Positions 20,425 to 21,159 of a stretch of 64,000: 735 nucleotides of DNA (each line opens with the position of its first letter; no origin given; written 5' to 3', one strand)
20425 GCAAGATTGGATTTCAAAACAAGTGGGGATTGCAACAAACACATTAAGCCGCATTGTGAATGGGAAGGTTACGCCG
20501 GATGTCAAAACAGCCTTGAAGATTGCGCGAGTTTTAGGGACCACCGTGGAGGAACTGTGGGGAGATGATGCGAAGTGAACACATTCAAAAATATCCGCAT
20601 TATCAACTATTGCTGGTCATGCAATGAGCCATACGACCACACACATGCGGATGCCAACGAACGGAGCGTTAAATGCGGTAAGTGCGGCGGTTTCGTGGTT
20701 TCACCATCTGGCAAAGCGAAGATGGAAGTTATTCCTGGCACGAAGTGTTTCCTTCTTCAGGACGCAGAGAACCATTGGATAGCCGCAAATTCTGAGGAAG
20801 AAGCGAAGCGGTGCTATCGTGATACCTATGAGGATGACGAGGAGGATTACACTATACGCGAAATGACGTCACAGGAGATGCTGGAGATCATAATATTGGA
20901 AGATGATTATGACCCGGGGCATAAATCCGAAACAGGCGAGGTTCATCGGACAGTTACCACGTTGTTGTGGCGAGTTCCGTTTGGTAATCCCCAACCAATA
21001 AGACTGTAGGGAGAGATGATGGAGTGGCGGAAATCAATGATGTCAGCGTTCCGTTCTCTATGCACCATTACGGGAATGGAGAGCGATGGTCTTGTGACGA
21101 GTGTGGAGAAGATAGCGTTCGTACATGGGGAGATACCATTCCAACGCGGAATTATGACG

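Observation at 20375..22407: XRE-led operon of seven translationally coupled small acidic / zinc-ribbon proteins: candidate anti-defence or host-takeover island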

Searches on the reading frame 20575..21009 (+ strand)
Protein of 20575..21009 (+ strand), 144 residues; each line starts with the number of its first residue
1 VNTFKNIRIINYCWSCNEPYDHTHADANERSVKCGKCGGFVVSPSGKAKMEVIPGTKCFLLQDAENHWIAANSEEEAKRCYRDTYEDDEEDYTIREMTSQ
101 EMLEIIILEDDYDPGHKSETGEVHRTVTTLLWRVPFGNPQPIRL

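Call 7: search_protein_families(library=pfam, proteins=[window:20575-21009:+], max_evalue=1)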
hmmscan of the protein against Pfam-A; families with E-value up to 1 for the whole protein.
window:20575-21009:+ (144 aa): 5 families
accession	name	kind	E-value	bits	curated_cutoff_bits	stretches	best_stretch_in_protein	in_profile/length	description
PF01667.23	Ribosomal_S27e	-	0.0095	16.1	24.5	1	25-50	20-46/55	Ribosomal protein S27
PF18823.6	InPase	-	0.027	14.7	26.8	1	68-103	95-131/135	Inorganic Pyrophosphatase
PF19387.4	DUF5962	-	0.054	14.2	25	1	73-112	22-65/99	Family of unknown function (DUF5962)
PF23451.1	Zn_ribbon_PaaD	-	0.13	12.4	27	0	8-22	37-51/53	PaaD zinc beta ribbon domain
PF15777.11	Anti-TRAP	-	0.18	12.3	32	1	12-44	12-43/59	Tryptophan RNA-binding attenuator protein inhibitory protein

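Call 8: search_protein_families(library=phrogs, proteins=[window:20575-21009:+], max_evalue=1)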
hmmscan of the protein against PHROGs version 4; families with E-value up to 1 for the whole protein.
window:20575-21009:+ (144 aa): 6 families
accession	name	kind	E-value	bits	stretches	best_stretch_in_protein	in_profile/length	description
phrog_19413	-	unknown function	0.00018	22.5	1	4-101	3-101/149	-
phrog_5459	-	unknown function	0.00032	22.4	1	65-136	9-83/103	-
phrog_3930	-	unknown function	0.014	16.5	1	69-109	66-111/145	-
phrog_4319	-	unknown function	0.018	16.1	1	67-123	4-57/77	-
phrog_29768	-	unknown function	0.089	14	1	63-93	14-44/70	-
phrog_20540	-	unknown function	0.19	12.9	1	54-101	66-113/156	-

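Call 14: find_related_loci(query=window:20575-21009:+, collection=viral_contigs, flank=6000)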
Query window:20575-21009:+ (144 aa) in viral_contigs; peptide patterns used: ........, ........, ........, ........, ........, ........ (x = any residue, [..] = any of these).
29 stretches matched a pattern, but none encodes a relative of the query by tblastn (E <= 1e-3).

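Call 22: search_protein_families(library=padloc, proteins=[window:20575-21009:+], max_evalue=1)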
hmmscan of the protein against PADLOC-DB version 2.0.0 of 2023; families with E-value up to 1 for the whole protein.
window:20575-21009:+ (144 aa): 0 families

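Call 23: search_protein_families(library=ncbifam, proteins=[window:20575-21009:+], max_evalue=1)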
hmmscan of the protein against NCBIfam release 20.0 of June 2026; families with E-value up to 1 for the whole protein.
window:20575-21009:+ (144 aa): 1 family
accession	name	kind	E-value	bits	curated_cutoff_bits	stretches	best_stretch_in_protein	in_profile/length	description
TIGR02098.1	MJ0042_CXXC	domain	0.93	9.2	20.9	0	27-38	21-32/38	MJ0042-type zinc finger domain-containing protein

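Call 27: search_protein_representatives(protein=window:20575-21009:+)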
Query: 144 residues. Proteins with E-value up to 0.001 (for the whole library): 43; up to 1e-10: 9; up to 1e-30: 1. The best 43 are listed.
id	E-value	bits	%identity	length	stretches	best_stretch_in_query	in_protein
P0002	2.7e-97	338.9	99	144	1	1-144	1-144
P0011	3.0e-23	98.6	41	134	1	5-110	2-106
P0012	9.3e-19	84.0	34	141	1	4-115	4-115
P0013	1.6e-15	73.5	33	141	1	4-98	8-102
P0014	2.5e-15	72.8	36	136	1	5-107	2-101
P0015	1.2e-14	70.7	32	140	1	2-113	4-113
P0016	1.9e-14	70.0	39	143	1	4-110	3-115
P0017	2.7e-14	69.5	35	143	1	4-115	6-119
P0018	9.0e-12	61.3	40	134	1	1-91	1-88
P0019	1.1e-09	54.6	34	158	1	6-87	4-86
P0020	3.2e-09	53.0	34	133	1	13-105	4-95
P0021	8.6e-09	51.6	55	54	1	7-51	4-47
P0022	1.9e-08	50.5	33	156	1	6-90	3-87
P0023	1.8e-06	44.1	46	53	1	8-53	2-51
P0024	1.8e-06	44.1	38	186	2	9-55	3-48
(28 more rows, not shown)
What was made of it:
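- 20575..21009 (+): o2, 144 aa. It has an N-terminal zinc ribbon (C13xxC16...C34xxC37) and a C-terminal alpha/beta domain. It belongs to an uncharacterised phage family. 43 cluster representatives at E<=1e-3 in 1.84 billion proteins (call 27).
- On o2 family (uncharacterised two-domain Zn-ribbon phage protein): E=3e-23 to 1e-14 for full-length relatives (call 27).
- Closest known: Uncharacterised Bacillales-phage protein family that includes o2. Same: Full-length sequence relatives with E down to 3e-23 (call 27).
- Checked: o2 has a family (call 27).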

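Call 31: search_solved_structures(query=A1, max_evalue=1)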
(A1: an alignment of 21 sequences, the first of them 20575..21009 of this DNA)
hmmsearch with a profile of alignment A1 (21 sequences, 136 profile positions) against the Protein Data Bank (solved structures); distinct sequences matched with E-value up to 1: 6.
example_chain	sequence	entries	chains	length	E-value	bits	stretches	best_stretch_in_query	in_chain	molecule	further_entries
7zok_A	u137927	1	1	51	0.09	15.9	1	9-46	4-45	Adventurous gliding motility protein X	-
8hkx_S27E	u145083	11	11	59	0.17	15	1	10-46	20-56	30S ribosomal protein S27e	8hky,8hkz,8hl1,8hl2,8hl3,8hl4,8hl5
5f5p_C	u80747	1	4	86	0.19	14.8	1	69-127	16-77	Rho-associated protein kinase 1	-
28nt_Z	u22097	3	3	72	0.3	14.2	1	23-70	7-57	Large ribosomal subunit protein bL31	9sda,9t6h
6sw9_W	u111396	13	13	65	0.53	13.4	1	10-44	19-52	30S ribosomal protein S27e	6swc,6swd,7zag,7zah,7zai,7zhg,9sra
4l2w_C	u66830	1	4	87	0.71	12.9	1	69-126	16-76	Rho-associated protein kinase 1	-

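Call 33: find_related_loci(query=A2, collection=viral_contigs, flank=6000)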
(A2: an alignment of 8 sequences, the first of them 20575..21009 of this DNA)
Query A2 (144 aa) in viral_contigs; peptide patterns used: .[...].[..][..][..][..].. (x = any residue, [..] = any of these).
21 stretches matched a pattern; 16 encode a relative of the query (tblastn E <= 1e-3); 16 distinct loci.
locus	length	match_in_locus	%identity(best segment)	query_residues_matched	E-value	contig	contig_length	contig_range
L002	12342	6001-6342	38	4-110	8e-19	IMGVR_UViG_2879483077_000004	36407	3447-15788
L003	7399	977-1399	32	4-132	1e-18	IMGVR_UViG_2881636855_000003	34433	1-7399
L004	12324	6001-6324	32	7-96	4e-13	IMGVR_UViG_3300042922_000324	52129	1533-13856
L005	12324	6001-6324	32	7-96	4e-13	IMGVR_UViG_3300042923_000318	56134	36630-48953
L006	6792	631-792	44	1-53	4e-12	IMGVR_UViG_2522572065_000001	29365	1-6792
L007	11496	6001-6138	40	7-53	1e-9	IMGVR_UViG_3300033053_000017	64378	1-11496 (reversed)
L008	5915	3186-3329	43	7-53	2e-9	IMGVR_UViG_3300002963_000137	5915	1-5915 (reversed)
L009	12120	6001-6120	51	12-52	5e-9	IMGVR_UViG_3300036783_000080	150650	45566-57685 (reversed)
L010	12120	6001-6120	51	13-53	1e-8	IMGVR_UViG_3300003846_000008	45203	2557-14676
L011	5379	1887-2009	44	5-47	1e-7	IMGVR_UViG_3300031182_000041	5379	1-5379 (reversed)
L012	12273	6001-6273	27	1-92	1e-6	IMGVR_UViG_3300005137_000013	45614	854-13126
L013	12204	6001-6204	32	7-67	9e-7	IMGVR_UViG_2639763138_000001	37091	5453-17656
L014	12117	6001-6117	43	8-47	2e-6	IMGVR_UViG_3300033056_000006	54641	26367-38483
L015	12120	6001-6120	40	7-49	4e-6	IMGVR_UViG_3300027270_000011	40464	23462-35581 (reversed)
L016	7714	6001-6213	29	7-76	6e-6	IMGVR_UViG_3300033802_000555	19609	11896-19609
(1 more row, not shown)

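Call 34: find_related_loci(query=A2, collection=genome_contigs, flank=6000)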
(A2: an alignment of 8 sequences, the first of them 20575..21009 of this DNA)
Query A2 (144 aa) in genome_contigs; peptide patterns used: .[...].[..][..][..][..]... (x = any residue, [..] = any of these).
9 stretches matched a pattern; 3 encode a relative of the query (tblastn E <= 1e-3); 3 distinct loci.
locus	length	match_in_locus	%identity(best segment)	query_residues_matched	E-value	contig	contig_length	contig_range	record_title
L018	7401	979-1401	32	4-132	2e-19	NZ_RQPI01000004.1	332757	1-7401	Paenibacillus rhizophilus strain 7197 Scaffold4, whole genome shotgun sequence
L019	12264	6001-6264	36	1-91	2e-15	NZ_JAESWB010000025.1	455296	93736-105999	Neobacillus paridis strain YIM B02564 GCM70020047_25, whole genome shotgun sequence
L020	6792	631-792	44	1-53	7e-13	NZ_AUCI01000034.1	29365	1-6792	Salibacterium aidingense DSM 18341 G475DRAFT_scaffold00033.33_C, whole genome shotgun sequence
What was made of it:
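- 20575..21009 (+): Relatives occur in Paenibacillus, Neobacillus and Salibacterium prophages (call 34).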

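Call 38: predict_structure(alignment_id=A1)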
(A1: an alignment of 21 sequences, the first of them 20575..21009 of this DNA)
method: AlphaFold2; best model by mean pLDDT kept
length: 144 residues; sequences in the alignment: 21
mean_pLDDT: 87.0   pTM: 0.73
mean pLDDT of the five models: 87.0, 85.6, 85.2, 85.0, 84.0
residues with pLDDT >= 90: 88; 70-90: 39; 50-70: 17; < 50: 0
segments of 3 or more residues with pLDDT < 50: none
pLDDT, mean of each block of 10 residues (from residue 1): 77 97 88 97 96 93 94 95 85 95 86 61 77 76 90
secondary structure, 60 per line:
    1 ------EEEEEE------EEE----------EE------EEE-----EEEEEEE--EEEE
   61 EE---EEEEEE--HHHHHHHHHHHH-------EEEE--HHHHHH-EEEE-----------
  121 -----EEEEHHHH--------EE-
elements in order: E7-12 E19-21 E40-42 E48-54 E57-62 E66-71 H74-85 E93-96 H99-104 E106-109 E126-129 H130-133
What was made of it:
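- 20575..21009 (+): AF2 model with pLDDT 87 (call 38).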

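Call 41: fold_search(model_id=the predicted structure, library=pdb)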
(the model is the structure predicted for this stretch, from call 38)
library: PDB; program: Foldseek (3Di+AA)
matches with E <= 10: 131; with E <= 0.001: 0
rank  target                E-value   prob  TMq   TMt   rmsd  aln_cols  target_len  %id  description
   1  8slg_B                6.3e-01  0.38  0.25  0.09   6.3        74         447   15  Crystal Structure of Glycine tRNA ligase from Mycobacterium thermoresistibile (glycyl adenylate bound) (released 2023-05-03)
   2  5aup_H                6.6e-01  0.30  0.17  0.18   9.1        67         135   15  Crystal structure of the HypAB complex (released 2015-06-24)
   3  3axs                  7.0e-01  0.21  0.22  0.10   8.5        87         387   17  Complex structure of tRNA methyltransferase Trm1 from Aquifex aeolicus with sinefungin (released 2011-08-03)
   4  5aun_A                1.0e+00  0.23  0.18  0.19   8.7        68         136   15  Crystal structure of the HypAB-Ni complex (released 2015-06-24)
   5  1ici_A                1.1e+00  0.51  0.19  0.11   4.8        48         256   27  CRYSTAL STRUCTURE OF A SIR2 HOMOLOG-NAD COMPLEX (released 2001-05-02)
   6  5yxy_E                1.2e+00  0.20  0.17  0.20   4.7        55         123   18  Crystal structure of the HyhL-HypA complex (form I) (released 2018-06-20)
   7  4ywl_A                1.2e+00  0.12  0.21  0.13  11.3        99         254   11  Pyrococcus furiosus MCM N-terminal domain F179A point mutant pentameric ring (released 2015-09-23)
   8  4ywm_A                1.2e+00  0.12  0.21  0.13  11.3       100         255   11  Pyrococcus furiosus MCM N-terminal domain beta-turn triple mutant pentameric ring (released 2015-09-23)
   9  1ici_B                1.3e+00  0.44  0.19  0.12   4.8        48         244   27  CRYSTAL STRUCTURE OF A SIR2 HOMOLOG-NAD COMPLEX (released 2001-05-02)
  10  1m2h                  1.3e+00  0.44  0.19  0.12   4.8        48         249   27  Sir2 homologue S24A mutant-ADP ribose complex (released 2003-04-08)
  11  1m2j                  1.3e+00  0.44  0.19  0.12   4.8        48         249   27  Sir2 homologue H80N mutant-ADP ribose complex (released 2003-04-08)
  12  9caq_4                1.5e+00  0.14  0.20  0.06   6.2        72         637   14  Cryo-EM structure of a human MCM2-7 double hexamer formed from independently loaded MCM2-7 single hexamers (released 2024-10-02)
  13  1m2n_A                1.8e+00  0.21  0.18  0.11   6.5        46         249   28  Sir2 homologues (D102G/F159A/R170A) mutant-2'-O-acetyl ADP ribose complex (released 2003-04-08)
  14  5iy0_A                1.8e+00  0.06  0.20  0.12  11.8       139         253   10  PfMCM N-terminal domain double hexamer (released 2016-07-13)
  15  1m2g                  1.9e+00  0.33  0.19  0.12   4.8        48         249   27  Sir2 homologue-ADP ribose complex (released 2003-04-08)
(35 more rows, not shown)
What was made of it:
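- The o2 fold matches nothing in the PDB (call 41).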

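Call 66: search_protein_families(library=pfam, proteins=[L030:1238-1498:+, L030:1505-1834:+], max_evalue=0.01)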
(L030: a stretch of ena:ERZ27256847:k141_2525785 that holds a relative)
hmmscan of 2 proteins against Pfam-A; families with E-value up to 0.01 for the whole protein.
L030:1238-1498:+ (86 aa): 1 family
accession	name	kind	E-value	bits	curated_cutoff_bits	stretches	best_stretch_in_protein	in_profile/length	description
PF18912.6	DZR_2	-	0.0024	18.1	27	0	45-67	34-56/56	Double zinc ribbon domain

L030:1505-1834:+ (109 aa): 0 families

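Call 72: fold_search(model_id=the predicted structure, library=viral)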
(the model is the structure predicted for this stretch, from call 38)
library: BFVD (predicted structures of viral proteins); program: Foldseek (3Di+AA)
matches with E <= 10: 306; with E <= 0.001: 2
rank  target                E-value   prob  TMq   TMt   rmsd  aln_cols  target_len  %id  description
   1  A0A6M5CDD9            1.2e-09  1.00  0.58  0.55   5.1       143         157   25  (no name in the UniProt tables at hand)
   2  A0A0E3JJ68            2.3e-08  1.00  0.62  0.61   4.4       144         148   20  Uncharacterized protein [Bacillus phage Stahl]
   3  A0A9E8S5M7            8.0e-03  1.00  0.32  0.24   2.1        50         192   38  (no name in the UniProt tables at hand)
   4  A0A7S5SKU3            1.2e-02  1.00  0.28  0.43   1.2        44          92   39  (no name in the UniProt tables at hand)
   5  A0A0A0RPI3            2.1e-02  1.00  0.28  0.37   1.1        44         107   34  Uncharacterized protein [Bacillus phage Moonbeam]
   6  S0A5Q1                4.7e-02  1.00  0.46  0.63   5.0        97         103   14  Uncharacterized protein [Cellulophaga phage phi13:2]
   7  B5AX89                7.9e-02  1.00  0.42  0.65   4.2        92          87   22  Uncharacterized protein [Iodobacter phage PhiPLPE]
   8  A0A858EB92            1.7e-01  0.95  0.32  0.47  10.5        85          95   14  Uncharacterized protein [Listeria phage vB_Liva_VAfA18]
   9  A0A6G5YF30            2.9e-01  0.57  0.25  0.41  10.2        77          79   25  (no name in the UniProt tables at hand)
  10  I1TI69                3.3e-01  0.14  0.20  0.06  12.5       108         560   12  (no name in the UniProt tables at hand)
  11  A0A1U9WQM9            4.4e-01  0.82  0.23  0.50   2.7        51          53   24  Uncharacterized protein [Geobacillus phage TP-84]
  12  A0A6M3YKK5            4.6e-01  0.98  0.26  0.20   1.4        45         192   18  Uncharacterized protein [Cronobacter phage JC01]
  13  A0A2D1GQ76            4.6e-01  0.80  0.26  0.22   2.9        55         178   24  (no name in the UniProt tables at hand)
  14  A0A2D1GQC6            4.6e-01  0.75  0.34  0.50   6.0        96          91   14  (no name in the UniProt tables at hand)
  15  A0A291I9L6            5.5e-01  0.95  0.28  0.20   2.2        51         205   27  Putative DNA binding protein [Lactobacillus phage LpeD]
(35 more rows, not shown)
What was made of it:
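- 20575..21009 (+): BFVD matches to uncharacterised Bacillus phage proteins, E 1e-9 and 2e-8, TM about 0.6 (call 72).
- Closest known: Uncharacterised Bacillales-phage protein family that includes o2. Same: The same two-domain fold, TM about 0.6 (call 72).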

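Call 91: search_protein_families(library=pfam, proteins=[L019:2234-2986:+, L019:3458-4039:+, L019:5144-5539:+, L019:8486-9142:+, L004:4349-5146:+, L004:7067-8422:+, L004:8427-9242:+, L004:9622-11784:+, L018:122-628:+, L018:3394-3924:+], max_evalue=0.001)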
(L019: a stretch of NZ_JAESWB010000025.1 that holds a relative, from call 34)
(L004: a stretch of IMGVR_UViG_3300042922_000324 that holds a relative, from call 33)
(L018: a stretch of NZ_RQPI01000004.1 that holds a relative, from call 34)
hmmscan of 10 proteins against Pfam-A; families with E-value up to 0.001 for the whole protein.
L019:2234-2986:+ (250 aa): 1 family
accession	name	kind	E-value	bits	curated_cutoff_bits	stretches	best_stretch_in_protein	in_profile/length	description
PF25680.1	Mom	-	2e-41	142.4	27.1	1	21-214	2-194/202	Mom protein family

L019:3458-4039:+ (193 aa): 0 families

L019:5144-5539:+ (131 aa): 0 families

L019:8486-9142:+ (218 aa): 1 family
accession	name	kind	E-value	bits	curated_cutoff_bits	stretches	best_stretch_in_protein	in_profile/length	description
PF05063.20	MT-A70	-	1.4e-30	106.9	23.9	1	9-183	1-172/172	MT-A70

L004:4349-5146:+ (265 aa): 0 families

L004:7067-8422:+ (451 aa): 1 family
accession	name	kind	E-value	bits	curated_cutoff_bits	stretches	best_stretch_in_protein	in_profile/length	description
PF04860.17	Phage_portal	-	5.8e-47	160.9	39.1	1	74-398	5-320/321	Phage portal protein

L004:8427-9242:+ (271 aa): 1 family
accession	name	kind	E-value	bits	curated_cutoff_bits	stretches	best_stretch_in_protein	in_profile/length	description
PF04233.19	Phage_Mu_F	-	1.5e-15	58.3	29.6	1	156-266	7-112/112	Phage Mu protein F like protein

L004:9622-11784:+ (720 aa): 2 families
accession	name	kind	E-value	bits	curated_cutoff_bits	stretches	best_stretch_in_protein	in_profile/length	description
PF10651.15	BppU_N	-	7.5e-05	22.9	23.1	1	23-139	24-142/142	BppU N-terminal domain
PF20072.4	DUF6468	-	0.00014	22.3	26.9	0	221-261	23-63/76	Domain of unknown function (DUF6468)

L018:122-628:+ (168 aa): 0 families

L018:3394-3924:+ (176 aa): 4 families
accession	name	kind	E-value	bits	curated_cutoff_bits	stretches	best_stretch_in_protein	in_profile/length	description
PF08281.18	Sigma70_r4_2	-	3.5e-13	49.4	25.7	1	112-160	2-50/54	Sigma-70, region 4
PF04545.22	Sigma70_r4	-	3.2e-08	33.4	24.1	1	117-164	1-48/50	Sigma-70, region 4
PF22233.2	PhyR_sigma-like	-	2.1e-06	27.8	27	1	118-166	1-49/50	Response regulator PhyR, sigma-like domain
PF04967.18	HTH_10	-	0.00012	22.3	23.1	0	140-165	27-52/53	HTH DNA binding domain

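Call 104: list_cluster_members(proteins=[P0011, P0012, P0013, P0014, P0015, P0016, P0017, P0018, P0019, P0020])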
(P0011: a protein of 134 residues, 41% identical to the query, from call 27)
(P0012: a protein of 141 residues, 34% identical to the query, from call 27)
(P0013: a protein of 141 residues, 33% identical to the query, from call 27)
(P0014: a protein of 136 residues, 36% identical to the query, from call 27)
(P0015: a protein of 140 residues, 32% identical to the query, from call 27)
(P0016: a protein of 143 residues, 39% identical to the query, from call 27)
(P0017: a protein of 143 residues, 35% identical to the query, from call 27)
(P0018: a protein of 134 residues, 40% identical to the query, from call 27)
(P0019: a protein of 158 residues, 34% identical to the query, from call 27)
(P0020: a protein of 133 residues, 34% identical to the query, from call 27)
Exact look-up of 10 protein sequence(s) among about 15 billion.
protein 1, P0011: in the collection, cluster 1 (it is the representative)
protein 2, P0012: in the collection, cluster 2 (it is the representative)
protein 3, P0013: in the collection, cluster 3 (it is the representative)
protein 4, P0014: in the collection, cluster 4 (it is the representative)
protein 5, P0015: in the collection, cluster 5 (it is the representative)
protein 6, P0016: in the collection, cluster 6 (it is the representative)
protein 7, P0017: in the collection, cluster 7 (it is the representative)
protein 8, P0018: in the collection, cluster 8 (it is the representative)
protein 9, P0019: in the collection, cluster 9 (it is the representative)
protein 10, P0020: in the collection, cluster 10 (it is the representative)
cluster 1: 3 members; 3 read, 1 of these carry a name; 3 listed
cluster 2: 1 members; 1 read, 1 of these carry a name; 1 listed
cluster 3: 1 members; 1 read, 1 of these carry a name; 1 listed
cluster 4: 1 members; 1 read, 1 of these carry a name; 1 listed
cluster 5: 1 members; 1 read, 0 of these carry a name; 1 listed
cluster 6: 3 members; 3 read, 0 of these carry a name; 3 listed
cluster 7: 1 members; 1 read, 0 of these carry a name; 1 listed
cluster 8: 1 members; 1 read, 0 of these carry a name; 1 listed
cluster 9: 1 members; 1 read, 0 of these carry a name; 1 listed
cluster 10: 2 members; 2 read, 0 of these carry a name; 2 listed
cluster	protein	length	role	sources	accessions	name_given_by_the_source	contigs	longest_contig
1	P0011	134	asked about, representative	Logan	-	-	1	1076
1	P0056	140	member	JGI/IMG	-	ribosomal protein S27E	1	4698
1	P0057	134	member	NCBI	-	-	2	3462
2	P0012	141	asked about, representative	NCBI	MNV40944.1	hypothetical protein D3C71_1325650 [compost metagenome]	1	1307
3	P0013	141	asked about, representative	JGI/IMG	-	hypothetical protein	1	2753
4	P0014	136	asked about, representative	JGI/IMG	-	hypothetical protein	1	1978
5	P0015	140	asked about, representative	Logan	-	-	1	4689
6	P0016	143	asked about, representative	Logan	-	-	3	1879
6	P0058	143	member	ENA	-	-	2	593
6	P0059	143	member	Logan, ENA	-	-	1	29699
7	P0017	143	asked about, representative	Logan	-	-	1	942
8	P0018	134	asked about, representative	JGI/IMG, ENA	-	-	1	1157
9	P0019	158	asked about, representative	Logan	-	-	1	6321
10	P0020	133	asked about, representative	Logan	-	-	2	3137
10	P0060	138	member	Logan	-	-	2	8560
